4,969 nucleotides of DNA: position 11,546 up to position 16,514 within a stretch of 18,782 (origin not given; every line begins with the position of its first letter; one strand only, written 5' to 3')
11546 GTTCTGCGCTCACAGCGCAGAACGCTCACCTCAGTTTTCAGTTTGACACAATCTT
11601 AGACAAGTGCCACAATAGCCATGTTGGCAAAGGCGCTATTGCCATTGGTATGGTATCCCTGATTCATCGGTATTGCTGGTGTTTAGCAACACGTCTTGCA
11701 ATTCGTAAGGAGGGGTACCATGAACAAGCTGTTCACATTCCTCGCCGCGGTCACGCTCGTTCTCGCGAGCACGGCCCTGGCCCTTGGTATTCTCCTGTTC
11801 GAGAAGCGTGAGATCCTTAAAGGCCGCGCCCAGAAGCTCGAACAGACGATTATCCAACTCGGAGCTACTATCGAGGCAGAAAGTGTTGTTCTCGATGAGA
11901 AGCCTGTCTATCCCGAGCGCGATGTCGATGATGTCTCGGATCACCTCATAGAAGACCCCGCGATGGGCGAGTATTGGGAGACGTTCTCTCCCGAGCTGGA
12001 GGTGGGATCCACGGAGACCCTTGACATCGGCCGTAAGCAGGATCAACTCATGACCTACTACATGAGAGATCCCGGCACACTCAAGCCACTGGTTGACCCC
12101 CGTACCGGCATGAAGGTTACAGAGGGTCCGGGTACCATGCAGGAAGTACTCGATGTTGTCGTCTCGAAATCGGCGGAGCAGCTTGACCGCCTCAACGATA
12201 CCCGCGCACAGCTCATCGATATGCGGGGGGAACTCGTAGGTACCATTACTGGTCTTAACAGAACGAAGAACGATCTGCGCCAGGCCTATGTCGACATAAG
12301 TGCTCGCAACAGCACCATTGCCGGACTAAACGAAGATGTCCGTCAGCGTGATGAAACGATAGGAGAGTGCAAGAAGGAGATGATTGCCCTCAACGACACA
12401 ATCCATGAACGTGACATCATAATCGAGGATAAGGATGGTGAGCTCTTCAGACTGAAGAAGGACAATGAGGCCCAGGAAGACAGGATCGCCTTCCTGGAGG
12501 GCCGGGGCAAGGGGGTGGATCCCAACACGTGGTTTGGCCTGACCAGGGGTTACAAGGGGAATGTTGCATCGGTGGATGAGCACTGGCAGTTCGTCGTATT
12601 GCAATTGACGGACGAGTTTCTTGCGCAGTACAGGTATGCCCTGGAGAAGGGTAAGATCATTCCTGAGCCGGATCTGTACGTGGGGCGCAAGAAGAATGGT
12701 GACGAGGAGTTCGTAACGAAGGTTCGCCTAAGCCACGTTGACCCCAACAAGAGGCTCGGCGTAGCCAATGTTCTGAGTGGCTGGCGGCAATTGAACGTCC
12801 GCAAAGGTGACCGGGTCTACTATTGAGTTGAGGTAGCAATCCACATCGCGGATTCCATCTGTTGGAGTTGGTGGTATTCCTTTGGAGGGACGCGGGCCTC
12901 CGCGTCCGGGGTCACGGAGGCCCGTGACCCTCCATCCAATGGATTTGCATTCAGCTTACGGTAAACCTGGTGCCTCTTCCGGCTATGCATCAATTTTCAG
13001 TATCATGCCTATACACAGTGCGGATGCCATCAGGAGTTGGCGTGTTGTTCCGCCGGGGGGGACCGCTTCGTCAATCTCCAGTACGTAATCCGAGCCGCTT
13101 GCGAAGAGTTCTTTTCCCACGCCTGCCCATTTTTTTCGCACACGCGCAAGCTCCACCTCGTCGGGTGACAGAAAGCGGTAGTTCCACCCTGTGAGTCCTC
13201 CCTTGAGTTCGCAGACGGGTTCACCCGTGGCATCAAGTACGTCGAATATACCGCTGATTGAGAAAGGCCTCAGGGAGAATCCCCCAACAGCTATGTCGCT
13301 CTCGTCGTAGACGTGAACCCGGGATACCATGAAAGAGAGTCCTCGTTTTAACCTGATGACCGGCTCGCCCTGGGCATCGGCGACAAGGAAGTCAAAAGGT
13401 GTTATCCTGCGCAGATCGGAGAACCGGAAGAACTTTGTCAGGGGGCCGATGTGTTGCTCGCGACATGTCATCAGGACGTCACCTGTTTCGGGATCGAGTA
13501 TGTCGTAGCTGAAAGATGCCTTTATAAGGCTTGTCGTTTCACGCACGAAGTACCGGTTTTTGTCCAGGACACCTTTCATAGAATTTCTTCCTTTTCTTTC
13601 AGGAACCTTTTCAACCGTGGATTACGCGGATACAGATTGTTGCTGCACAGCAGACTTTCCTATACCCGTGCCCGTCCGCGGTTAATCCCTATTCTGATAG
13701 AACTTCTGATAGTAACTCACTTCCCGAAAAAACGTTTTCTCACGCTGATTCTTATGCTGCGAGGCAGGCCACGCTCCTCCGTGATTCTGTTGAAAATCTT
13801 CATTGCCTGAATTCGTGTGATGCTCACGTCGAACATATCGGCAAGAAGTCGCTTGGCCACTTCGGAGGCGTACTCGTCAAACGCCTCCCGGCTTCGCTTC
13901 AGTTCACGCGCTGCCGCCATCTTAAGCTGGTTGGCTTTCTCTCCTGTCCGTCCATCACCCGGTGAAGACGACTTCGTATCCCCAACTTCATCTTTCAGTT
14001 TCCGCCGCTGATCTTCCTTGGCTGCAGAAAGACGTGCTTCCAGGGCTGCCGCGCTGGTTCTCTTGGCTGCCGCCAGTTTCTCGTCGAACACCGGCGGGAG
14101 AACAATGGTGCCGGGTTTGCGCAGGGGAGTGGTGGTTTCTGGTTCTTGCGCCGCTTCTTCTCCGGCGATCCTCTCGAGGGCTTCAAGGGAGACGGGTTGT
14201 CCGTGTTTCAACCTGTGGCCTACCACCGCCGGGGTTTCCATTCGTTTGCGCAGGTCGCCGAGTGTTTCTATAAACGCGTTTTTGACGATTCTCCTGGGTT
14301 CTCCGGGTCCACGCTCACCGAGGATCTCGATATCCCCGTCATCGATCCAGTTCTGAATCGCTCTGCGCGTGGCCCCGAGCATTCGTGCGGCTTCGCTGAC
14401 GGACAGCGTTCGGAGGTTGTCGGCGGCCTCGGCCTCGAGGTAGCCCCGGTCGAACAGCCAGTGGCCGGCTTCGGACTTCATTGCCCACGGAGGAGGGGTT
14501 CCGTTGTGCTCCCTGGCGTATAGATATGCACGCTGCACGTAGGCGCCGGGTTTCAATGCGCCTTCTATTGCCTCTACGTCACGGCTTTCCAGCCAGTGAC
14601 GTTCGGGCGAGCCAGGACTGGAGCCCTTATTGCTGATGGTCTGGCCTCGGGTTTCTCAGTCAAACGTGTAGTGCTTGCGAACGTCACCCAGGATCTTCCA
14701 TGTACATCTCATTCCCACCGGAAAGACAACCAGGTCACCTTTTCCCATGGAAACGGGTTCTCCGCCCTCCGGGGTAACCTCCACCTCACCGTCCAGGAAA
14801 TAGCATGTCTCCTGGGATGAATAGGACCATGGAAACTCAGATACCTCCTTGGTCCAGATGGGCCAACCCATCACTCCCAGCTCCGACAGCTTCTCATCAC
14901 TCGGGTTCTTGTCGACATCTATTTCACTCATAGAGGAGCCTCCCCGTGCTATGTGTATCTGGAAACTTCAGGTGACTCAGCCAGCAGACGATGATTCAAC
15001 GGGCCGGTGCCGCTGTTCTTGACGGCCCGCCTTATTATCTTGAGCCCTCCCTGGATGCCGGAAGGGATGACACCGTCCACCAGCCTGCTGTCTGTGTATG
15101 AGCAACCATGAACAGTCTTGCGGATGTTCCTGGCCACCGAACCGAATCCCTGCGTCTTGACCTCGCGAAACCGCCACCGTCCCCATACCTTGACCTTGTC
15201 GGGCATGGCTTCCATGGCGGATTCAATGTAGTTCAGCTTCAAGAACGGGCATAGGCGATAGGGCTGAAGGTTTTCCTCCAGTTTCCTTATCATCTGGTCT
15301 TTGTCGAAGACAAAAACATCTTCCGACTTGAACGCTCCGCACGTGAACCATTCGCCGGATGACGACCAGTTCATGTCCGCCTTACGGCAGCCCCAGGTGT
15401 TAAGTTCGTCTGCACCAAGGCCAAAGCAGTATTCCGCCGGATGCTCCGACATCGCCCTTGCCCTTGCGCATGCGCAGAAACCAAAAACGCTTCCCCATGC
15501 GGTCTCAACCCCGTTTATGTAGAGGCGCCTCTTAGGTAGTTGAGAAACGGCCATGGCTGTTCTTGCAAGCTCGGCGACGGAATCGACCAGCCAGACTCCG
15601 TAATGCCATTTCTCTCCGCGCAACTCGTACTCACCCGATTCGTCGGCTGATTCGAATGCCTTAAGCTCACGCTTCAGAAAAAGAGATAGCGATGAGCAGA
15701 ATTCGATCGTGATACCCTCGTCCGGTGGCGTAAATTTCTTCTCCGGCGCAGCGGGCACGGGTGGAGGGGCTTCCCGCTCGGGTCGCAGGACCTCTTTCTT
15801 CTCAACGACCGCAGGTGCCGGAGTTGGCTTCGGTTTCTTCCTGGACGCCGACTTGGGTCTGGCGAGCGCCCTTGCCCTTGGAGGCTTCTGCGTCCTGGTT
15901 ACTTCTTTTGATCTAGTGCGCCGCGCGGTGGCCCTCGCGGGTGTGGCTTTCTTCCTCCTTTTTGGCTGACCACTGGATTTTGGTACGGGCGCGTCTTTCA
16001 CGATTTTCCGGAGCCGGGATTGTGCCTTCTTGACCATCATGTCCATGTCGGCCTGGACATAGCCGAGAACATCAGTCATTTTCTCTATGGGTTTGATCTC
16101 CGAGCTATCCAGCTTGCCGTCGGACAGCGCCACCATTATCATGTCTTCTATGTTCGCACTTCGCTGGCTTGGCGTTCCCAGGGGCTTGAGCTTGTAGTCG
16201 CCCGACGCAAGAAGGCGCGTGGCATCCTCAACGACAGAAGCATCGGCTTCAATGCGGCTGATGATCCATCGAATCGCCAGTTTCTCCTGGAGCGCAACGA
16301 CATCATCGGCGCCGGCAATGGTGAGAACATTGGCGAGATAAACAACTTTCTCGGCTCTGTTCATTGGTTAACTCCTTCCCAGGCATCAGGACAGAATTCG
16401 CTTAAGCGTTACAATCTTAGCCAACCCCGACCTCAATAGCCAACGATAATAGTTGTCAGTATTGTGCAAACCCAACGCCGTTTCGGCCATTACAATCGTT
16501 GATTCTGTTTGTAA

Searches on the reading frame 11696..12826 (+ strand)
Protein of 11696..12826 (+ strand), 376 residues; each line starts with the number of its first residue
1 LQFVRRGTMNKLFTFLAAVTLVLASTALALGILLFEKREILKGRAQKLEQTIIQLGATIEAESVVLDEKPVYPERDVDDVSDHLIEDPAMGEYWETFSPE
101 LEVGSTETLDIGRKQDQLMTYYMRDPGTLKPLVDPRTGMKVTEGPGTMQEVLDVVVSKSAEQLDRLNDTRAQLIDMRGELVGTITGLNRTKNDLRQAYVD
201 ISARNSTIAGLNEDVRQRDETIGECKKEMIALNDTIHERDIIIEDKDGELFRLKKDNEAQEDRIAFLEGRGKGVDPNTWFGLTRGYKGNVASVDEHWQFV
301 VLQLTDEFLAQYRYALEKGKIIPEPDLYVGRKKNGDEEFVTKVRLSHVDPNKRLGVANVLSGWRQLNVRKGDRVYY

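Call 11: search_protein_families(library=pfam, proteins=[window:11696-12826:+], max_evalue=0.01)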
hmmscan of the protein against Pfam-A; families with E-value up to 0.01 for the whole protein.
window:11696-12826:+ (376 aa): 1 family
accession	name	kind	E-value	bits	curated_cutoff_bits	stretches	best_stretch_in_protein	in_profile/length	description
PF06818.20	Fez1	-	0.00041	21.3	34.4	1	191-268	16-93/199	Fez1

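Call 12: search_protein_families(library=ncbifam, proteins=[window:11696-12826:+], max_evalue=0.01)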
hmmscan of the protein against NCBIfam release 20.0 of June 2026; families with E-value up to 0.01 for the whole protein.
window:11696-12826:+ (376 aa): 2 families
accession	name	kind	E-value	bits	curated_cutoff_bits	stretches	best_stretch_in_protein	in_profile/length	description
NF045487.1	ASRP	equivalog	0.00013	20.8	300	1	158-261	314-421/593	archaea-specific SMC-related protein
TIGR04523.1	Mplasa_alph_rch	subfamily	0.0043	15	270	1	161-267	510-615/745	helix-rich protein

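Call 88: search_protein_families(library=pfam, proteins=[window:11696-12826:+], max_evalue=0.1)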
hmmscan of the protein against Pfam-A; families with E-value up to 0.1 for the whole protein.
window:11696-12826:+ (376 aa): 2 families
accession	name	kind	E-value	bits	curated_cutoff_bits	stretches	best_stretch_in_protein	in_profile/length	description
PF06818.20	Fez1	-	0.00041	21.3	34.4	1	191-268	16-93/199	Fez1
PF07058.16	MAP70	-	0.025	13.8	27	1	187-257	17-87/554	Microtubule-associated protein 70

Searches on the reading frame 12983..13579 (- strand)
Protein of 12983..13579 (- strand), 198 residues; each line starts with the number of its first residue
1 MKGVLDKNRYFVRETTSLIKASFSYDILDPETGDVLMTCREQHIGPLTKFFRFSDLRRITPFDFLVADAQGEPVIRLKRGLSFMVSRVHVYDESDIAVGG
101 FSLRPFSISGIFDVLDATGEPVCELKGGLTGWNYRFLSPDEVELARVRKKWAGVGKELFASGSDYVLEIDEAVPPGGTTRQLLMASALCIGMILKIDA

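Call 11: search_protein_families(library=pfam, proteins=[window:12983-13579:-], max_evalue=0.01)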
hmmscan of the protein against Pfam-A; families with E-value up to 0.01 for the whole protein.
window:12983-13579:- (198 aa): 1 family
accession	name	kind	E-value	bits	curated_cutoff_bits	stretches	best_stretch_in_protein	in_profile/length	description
PF03803.21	Scramblase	-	6.1e-10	39.2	25.4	1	33-190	52-214/221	Scramblase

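Call 12: search_protein_families(library=ncbifam, proteins=[window:12983-13579:-], max_evalue=0.01)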
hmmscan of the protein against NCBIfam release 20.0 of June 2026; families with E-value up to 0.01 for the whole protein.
window:12983-13579:- (198 aa): 0 families

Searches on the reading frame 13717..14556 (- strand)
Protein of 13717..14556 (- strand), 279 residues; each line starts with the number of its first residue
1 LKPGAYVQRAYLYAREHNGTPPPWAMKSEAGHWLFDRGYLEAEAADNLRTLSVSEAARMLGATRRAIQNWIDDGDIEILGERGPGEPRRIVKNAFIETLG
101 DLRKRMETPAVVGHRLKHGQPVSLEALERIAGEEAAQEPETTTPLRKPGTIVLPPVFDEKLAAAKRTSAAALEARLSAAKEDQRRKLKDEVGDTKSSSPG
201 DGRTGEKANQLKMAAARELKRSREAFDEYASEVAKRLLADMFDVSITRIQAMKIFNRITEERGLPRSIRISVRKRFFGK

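Call 11: search_protein_families(library=pfam, proteins=[window:13717-14556:-], max_evalue=0.01)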
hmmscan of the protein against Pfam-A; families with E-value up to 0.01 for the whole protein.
window:13717-14556:- (279 aa): 4 families
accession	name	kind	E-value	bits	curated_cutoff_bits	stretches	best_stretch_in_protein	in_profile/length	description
PF12728.13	HTH_17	-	9.1e-07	29.5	27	1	51-92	2-40/51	Helix-turn-helix domain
PF13551.12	HTH_29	-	3e-05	24.5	28.1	1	51-94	12-61/64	Winged helix-turn helix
PF13384.12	HTH_23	-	0.0014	18.8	24.6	1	45-72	11-39/50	Homeodomain-like domain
PF13518.12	HTH_28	-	0.0028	18.1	25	0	50-72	12-34/52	Helix-turn-helix domain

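Call 12: search_protein_families(library=ncbifam, proteins=[window:13717-14556:-], max_evalue=0.01)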
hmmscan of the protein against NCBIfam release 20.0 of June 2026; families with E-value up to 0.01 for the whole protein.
window:13717-14556:- (279 aa): 1 family
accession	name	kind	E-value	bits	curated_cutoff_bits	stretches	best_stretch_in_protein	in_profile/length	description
TIGR01764.1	excise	domain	2.9e-05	24.4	28.8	1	50-78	1-29/49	excisionase family DNA-binding protein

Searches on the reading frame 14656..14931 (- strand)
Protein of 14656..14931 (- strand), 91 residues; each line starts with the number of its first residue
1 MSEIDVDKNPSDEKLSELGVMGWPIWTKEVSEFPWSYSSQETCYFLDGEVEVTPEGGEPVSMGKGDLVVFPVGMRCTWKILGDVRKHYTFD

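Call 88: search_protein_families(library=pfam, proteins=[window:14656-14931:-], max_evalue=0.1)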
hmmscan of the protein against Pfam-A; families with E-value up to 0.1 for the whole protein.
window:14656-14931:- (91 aa): 4 families
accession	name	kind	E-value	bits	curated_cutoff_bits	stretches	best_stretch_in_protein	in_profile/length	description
PF05899.18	Cupin_3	-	5e-29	100.3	23.5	1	15-88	1-74/74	EutQ-like cupin domain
PF07883.17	Cupin_2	-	9.6e-08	32.1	27.2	1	38-79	17-57/70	Cupin domain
PF06249.18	EutQ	-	0.00084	19.6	21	1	21-86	77-141/152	Ethanolamine utilisation protein EutQ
PF12852.13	Cupin_6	-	0.0022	18.2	26.7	1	34-74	25-70/183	Cupin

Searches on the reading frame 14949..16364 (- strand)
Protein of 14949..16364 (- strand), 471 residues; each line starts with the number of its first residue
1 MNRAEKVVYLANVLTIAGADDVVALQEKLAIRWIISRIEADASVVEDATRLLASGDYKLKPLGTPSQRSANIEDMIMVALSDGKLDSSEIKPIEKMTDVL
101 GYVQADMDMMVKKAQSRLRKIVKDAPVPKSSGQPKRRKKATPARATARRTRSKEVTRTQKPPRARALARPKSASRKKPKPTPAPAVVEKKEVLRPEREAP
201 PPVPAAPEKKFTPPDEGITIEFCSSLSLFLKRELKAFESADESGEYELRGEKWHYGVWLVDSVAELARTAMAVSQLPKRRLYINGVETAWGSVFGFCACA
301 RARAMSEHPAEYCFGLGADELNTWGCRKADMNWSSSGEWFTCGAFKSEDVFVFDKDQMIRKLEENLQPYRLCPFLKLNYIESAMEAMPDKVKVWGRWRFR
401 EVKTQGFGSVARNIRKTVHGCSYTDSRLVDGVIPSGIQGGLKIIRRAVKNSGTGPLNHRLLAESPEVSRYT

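Call 11: search_protein_families(library=pfam, proteins=[window:14949-16364:-], max_evalue=0.01)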
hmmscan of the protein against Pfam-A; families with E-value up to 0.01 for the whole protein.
window:14949-16364:- (471 aa): 1 family
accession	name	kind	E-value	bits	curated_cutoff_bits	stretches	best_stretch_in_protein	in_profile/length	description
PF05099.18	TerB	-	3e-06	28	24.4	1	64-108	70-114/118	Tellurite resistance protein TerB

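Call 12: search_protein_families(library=ncbifam, proteins=[window:14949-16364:-], max_evalue=0.01)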
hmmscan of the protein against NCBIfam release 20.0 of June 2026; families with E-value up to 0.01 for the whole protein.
window:14949-16364:- (471 aa): 0 families
